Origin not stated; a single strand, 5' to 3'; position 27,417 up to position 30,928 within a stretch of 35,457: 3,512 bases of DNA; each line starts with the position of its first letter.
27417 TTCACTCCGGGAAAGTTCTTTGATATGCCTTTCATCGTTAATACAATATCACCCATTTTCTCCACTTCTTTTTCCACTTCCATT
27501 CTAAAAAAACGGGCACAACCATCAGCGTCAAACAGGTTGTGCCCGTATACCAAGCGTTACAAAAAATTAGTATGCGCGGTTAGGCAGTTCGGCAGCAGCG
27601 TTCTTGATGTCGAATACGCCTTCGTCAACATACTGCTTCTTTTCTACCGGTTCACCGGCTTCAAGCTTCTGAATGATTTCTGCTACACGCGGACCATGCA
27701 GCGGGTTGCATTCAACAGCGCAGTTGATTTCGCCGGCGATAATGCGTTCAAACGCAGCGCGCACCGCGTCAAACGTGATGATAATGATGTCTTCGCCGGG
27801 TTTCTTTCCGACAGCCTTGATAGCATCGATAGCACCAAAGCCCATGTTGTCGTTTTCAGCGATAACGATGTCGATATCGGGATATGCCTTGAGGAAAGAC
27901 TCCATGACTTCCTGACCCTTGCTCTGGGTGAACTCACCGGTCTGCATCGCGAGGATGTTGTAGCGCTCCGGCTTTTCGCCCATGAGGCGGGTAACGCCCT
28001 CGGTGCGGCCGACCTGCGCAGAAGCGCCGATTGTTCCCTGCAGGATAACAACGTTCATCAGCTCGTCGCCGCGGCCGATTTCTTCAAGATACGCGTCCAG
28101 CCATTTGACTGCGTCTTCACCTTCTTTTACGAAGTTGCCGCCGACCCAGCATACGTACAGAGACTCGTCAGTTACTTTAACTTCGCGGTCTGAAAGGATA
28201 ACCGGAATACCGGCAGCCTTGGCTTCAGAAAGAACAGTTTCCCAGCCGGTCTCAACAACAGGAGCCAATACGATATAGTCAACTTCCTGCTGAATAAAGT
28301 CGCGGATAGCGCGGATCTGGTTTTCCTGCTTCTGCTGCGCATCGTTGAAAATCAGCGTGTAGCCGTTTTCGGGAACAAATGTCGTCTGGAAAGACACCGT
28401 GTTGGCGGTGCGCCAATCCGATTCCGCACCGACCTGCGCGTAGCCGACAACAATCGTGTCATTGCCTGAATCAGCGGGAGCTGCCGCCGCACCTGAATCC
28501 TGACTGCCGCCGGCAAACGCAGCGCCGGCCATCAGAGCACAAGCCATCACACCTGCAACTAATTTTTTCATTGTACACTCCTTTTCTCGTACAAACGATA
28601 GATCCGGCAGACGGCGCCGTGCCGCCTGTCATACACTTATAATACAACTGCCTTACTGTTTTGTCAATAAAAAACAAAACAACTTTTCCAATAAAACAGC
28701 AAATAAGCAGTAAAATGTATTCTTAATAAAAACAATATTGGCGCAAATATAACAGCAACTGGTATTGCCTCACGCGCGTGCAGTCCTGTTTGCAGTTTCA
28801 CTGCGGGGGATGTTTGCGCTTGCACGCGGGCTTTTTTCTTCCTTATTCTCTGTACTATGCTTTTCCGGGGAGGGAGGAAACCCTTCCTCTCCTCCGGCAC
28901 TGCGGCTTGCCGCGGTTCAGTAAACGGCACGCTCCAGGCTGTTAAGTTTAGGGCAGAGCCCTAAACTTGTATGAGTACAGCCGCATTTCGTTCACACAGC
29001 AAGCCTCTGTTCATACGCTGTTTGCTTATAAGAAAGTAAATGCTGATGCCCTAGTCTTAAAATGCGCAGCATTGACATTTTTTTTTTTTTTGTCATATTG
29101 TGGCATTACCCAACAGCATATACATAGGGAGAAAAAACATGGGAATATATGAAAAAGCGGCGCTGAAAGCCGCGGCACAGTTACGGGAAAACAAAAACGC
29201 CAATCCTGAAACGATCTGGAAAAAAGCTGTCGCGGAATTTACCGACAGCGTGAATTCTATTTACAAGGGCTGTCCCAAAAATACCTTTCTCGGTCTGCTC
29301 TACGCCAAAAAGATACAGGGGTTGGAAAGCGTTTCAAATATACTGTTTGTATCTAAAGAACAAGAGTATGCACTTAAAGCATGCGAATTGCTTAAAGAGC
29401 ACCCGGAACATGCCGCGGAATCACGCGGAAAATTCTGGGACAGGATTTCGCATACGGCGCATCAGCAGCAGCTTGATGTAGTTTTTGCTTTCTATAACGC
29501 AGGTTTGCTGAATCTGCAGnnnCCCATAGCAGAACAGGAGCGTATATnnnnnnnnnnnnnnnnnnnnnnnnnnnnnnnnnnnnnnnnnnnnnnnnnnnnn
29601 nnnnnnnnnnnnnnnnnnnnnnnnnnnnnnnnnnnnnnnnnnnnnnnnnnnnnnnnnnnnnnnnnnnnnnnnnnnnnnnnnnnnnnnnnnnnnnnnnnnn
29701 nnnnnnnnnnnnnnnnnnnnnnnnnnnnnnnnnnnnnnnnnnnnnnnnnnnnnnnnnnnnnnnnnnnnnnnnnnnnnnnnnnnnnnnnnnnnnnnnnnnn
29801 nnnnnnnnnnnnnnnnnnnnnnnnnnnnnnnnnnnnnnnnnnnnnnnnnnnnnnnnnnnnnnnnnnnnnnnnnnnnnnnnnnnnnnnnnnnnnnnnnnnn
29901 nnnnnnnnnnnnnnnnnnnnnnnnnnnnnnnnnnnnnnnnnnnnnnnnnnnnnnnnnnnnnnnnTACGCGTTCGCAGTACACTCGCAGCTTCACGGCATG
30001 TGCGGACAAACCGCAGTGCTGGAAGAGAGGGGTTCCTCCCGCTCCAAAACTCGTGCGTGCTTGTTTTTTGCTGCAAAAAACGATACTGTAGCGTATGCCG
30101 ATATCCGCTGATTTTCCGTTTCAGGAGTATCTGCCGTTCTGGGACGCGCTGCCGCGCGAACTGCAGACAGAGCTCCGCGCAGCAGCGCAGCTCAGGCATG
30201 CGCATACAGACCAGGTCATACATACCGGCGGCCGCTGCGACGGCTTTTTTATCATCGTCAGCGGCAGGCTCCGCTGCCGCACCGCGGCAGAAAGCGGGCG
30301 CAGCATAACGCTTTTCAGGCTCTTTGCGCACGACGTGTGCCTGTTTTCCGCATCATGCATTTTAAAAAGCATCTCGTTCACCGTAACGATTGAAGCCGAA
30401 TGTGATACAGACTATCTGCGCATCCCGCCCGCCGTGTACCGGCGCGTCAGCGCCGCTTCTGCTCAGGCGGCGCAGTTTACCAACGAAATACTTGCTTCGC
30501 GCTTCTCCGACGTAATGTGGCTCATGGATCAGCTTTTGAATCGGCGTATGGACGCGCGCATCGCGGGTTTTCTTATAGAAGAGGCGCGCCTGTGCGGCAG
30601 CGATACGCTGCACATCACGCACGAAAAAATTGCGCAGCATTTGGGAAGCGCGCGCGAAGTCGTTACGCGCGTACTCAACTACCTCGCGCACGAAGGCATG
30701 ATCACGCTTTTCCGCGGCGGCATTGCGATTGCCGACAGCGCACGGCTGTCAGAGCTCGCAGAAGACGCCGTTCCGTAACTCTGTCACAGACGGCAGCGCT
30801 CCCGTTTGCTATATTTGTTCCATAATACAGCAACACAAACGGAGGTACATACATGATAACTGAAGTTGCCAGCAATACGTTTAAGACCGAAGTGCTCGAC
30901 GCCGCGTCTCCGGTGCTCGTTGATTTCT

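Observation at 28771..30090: Low-GC two-gene cassette (soluble 127-aa protein plus 4-TM 138-aa protein) bracketed by inverted copies of the host's mosaic repeat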

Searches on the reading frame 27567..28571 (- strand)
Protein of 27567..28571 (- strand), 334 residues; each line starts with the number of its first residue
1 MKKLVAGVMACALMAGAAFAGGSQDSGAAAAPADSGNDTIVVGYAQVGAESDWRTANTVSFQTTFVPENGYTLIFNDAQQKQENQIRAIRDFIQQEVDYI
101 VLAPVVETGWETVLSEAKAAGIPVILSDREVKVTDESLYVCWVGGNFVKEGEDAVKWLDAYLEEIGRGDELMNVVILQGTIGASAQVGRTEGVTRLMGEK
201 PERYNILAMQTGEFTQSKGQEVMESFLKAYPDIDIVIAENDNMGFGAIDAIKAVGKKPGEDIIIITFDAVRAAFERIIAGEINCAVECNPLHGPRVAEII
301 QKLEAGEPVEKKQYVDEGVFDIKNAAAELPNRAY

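Call 7: search_protein_families(library=pfam, proteins=[window:27567-28571:-], max_evalue=1)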
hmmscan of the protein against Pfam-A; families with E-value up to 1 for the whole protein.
window:27567-28571:- (334 aa): 4 families
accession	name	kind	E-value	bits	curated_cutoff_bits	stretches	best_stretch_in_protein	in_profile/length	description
PF13407.12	Peripla_BP_4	-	1.7e-40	139.6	35.1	1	65-286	23-235/258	Periplasmic binding protein domain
PF00532.27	Peripla_BP_1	-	2.6e-11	44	22.2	1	72-271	33-221/281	Periplasmic binding proteins and sugar binding domain of LacI family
PF13377.12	Peripla_BP_3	-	0.0045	17.5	26.5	1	185-270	25-113/167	Periplasmic binding protein-like domain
PF13692.12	Glyco_trans_1_4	-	0.033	14.9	27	1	100-130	79-109/142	Glycosyl transferases group 1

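Call 96: list_cluster_members(proteins=[window:27567-28568:-, window:30095-30775:+, window:29548-29961:+, window:29139-29519:+])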
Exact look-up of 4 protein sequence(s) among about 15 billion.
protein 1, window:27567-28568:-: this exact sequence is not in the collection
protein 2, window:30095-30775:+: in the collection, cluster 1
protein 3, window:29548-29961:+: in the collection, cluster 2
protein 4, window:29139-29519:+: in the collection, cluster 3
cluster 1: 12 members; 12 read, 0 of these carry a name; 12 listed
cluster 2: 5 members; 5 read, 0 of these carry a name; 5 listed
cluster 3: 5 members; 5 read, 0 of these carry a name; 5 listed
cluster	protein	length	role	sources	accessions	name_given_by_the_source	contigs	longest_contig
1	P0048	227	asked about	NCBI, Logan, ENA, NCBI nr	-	-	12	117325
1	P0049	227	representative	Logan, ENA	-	-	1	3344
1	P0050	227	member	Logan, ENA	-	-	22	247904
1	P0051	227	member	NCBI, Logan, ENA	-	-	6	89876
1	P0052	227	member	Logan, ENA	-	-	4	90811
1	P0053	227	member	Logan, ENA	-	-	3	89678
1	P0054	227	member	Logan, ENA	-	-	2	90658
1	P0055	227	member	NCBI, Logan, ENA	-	-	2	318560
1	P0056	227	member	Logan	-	-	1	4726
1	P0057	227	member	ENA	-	-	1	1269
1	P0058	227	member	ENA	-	-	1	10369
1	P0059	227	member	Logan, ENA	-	-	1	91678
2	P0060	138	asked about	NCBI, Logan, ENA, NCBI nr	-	-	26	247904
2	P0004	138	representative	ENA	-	-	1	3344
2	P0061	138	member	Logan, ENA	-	-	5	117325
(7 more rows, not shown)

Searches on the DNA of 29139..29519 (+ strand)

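Call 83: search_dna_similar(query=L089:4001-4375:+, collection=ecoli_genomes, mode=near, max_rows=8)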
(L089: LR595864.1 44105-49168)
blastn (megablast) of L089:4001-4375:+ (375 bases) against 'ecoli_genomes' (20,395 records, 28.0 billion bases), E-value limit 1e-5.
Records with a match: 248; places in all: 248; records where one place covers at least 80% of the query: 248.
Genomes with a match: 248 of 5426; with a place that covers at least 80% of the query: 248. Places per genome that has any: lowest 1, median 1, highest 1. On chromosomes: 248 places; on plasmids: 0.
Best place of each record, by identity: >=99% 140; 95-99% 16; 90-95% 76; 80-90% 16.
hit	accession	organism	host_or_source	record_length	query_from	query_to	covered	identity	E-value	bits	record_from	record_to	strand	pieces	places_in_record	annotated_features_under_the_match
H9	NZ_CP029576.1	Escherichia coli strain DA33135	Homo sapiens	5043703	1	375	100%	100.0%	0e+0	693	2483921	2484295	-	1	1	DUF6979 family protein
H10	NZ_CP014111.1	Escherichia coli strain FDAARGOS_144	Homo sapiens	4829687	1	375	100%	100.0%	0e+0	693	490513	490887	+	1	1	DUF6979 family protein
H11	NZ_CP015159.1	Escherichia coli strain Eco889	-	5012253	1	375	100%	100.0%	0e+0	693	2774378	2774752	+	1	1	DUF6979 family protein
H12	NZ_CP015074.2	Escherichia coli strain Ecol_745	Homo sapiens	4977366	1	375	100%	100.0%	0e+0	693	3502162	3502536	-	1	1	DUF6979 family protein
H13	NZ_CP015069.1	Escherichia coli strain Ecol_743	Homo sapiens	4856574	1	375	100%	100.0%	0e+0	693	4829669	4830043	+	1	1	DUF6979 family protein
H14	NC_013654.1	Escherichia coli SE15 strain SE15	-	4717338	1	375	100%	100.0%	0e+0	693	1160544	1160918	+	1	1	DUF6979 family protein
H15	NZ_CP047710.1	Escherichia coli strain Eco-15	not applicable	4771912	1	375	100%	100.0%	0e+0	693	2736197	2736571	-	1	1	DUF6979 family protein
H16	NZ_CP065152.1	Escherichia coli O150:H6 strain FEX669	ground chicken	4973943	1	375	100%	100.0%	0e+0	693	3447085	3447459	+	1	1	DUF6979 family protein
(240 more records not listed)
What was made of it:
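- It is present in 248 of 5426 complete E. coli genomes, always as a single chromosomal copy (call 83).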

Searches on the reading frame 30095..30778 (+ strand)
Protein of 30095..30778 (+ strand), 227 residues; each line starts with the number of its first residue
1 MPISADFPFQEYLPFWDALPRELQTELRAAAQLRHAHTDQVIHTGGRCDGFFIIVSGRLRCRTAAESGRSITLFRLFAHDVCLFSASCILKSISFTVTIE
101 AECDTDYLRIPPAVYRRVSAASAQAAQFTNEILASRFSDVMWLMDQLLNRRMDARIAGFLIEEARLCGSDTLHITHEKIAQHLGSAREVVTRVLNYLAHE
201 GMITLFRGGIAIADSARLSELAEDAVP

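Call 7: search_protein_families(library=pfam, proteins=[window:30095-30778:+], max_evalue=1)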
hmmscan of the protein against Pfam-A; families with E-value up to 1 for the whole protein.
window:30095-30778:+ (227 aa): 6 families
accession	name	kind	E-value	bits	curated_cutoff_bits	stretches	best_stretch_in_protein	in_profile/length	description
PF13545.12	HTH_Crp_2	-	8.9e-15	54.9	27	1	154-221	1-70/70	Crp-like helix-turn-helix domain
PF00325.26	Crp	-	4.2e-07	30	21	1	172-203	1-32/32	Bacterial regulatory proteins, crp family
PF00027.35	cNMP_binding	-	4.4e-07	30.2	27.5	1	39-118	8-85/89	Cyclic nucleotide-binding domain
PF08220.18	HTH_DeoR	-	0.029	14.6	21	1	173-215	14-56/57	DeoR-like helix-turn-helix domain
PF00392.27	GntR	-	0.04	14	27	1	176-208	27-59/64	Bacterial regulatory proteins, gntR family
PF02082.26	Rrf2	-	0.049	14.2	30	1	174-208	24-58/132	Iron-dependent Transcriptional regulator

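Call 27: find_related_loci(query=window:30095-30775:+, collection=genome_contigs, flank=8000)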
Query window:30095-30775:+ (227 aa) in genome_contigs; peptide patterns used: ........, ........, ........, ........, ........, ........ (x = any residue, [..] = any of these).
163 stretches matched a pattern; 122 encode a relative of the query (tblastn E <= 1e-3); the best 80 are kept; 80 distinct loci.
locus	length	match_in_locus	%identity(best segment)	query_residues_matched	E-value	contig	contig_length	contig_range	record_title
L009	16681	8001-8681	59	1-227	2e-93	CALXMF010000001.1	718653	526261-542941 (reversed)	MAG: uncultured Spirochaetes bacterium isolate BRZ_GE__bin34 genome assembly, contig: BRZ_GE__NODE_1_length_718653_cov_1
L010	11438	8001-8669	50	5-226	4e-75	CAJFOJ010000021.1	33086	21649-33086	uncultured Ruminococcaceae bacterium isolate Coassembly_mag_349 genome assembly, contig: MAGpy_11413_min2k_bin_349_fak87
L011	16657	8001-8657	52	9-226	1e-74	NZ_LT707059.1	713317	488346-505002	Intestinibacillus massiliensis strain Marseille-P3216T, whole genome shotgun sequence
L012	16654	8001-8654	53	10-226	3e-74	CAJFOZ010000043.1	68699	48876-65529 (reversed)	uncultured Clostridia bacterium isolate Coassembly_mag_396 genome assembly, contig: MAGpy_11413_min2k_bin_396_fak87_7408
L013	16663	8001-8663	50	7-226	3e-73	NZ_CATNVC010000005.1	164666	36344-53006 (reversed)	Butyricicoccus sp. Marseille-Q5471 contig00005, whole genome shotgun sequence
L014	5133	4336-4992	52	9-226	3e-72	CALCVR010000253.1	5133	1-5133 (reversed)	MAG TPA_asm: uncultured Eubacteriaceae bacterium isolate ERR318680_bin.58_CONCOCT_v1.1_MAG genome assembly, contig: ERZ1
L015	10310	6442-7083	51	11-223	2e-72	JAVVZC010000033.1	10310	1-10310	MAG: Oscillospiraceae bacterium isolate CGS10Y3-bin66 NODE_6757_length_10310_cov_252.084057, whole genome shotgun sequen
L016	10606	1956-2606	50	11-226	5e-71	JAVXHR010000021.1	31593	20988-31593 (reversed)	MAG: Lachnospiraceae bacterium isolate CGS5Y4-bin35 NODE_1218_length_31593_cov_22.271736, whole genome shotgun sequence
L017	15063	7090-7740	52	9-224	5e-71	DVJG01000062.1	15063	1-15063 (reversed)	MAG TPA_asm: Candidatus Faecousia faecipullorum isolate ChiHecec2B26-1122 ChiHecec2B26__C91906_L15063_SRR6323527, whole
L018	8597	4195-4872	48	1-226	3e-71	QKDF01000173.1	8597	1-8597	MAG: Clostridia bacterium isolate SZUA-443 scaffold_32543, whole genome shotgun sequence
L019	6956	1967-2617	49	11-226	2e-71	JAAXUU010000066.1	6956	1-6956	MAG: Actinomycetota bacterium isolate W4_Combined_metabat2_085 W4_Combined_metabat2_085_NODE_5165, whole genome shotgun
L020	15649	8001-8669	48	4-226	4e-71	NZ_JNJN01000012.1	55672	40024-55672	Agathobaculum desmolans ATCC 43058 T363DRAFT_scaffold00012.12_C, whole genome shotgun sequence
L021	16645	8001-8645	50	9-222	5e-71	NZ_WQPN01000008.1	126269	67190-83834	Clostridium sp. MCC353 NODE_8_length_126189_cov_48.200508, whole genome shotgun sequence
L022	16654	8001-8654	50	9-226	5e-71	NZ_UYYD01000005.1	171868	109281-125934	Agathobaculum sp. Marseille-P7918, whole genome shotgun sequence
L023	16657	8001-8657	47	9-226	5e-70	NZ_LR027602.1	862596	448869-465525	Bacilliculturomica massiliensis strain Marseille-P3303, whole genome shotgun sequence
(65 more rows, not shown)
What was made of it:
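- Tried and rejected: The best hit was 59% identical, in L009 (call 27).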
